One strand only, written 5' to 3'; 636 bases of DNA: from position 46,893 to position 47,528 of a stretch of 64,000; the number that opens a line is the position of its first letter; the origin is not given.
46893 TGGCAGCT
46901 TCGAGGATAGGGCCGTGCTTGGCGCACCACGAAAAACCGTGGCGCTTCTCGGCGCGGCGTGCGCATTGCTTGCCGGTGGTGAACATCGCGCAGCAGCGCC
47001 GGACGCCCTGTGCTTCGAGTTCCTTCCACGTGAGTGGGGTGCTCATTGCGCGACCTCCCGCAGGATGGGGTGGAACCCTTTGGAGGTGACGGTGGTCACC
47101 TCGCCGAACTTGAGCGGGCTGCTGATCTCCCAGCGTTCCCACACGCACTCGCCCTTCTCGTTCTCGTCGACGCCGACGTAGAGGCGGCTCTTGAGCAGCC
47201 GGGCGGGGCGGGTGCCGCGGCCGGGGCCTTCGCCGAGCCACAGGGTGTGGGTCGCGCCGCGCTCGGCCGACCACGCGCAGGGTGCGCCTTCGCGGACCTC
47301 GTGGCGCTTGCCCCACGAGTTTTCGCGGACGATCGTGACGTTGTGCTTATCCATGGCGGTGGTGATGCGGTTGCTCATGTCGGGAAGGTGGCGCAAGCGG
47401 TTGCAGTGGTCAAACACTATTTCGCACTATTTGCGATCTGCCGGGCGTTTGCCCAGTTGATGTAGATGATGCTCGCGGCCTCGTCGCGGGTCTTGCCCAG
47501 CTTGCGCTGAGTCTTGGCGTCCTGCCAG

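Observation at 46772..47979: Family of near-identical promoter cassettes predicting leaderless mRNAs, six of which start Met-Ser-Asn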

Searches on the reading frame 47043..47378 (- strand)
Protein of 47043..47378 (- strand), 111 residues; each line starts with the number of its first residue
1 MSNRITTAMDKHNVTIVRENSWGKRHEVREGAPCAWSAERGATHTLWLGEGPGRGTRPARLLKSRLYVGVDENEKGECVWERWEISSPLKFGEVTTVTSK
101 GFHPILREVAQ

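Call 25: search_protein_families(library=pfam, proteins=[window:47043-47378:-], max_evalue=0.05)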
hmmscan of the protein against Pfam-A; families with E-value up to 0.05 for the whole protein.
window:47043-47378:- (111 aa): 0 families

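Call 26: search_protein_families(library=phrogs, proteins=[window:47043-47378:-], max_evalue=0.05)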
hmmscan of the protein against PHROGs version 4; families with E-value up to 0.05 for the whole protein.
window:47043-47378:- (111 aa): 0 families
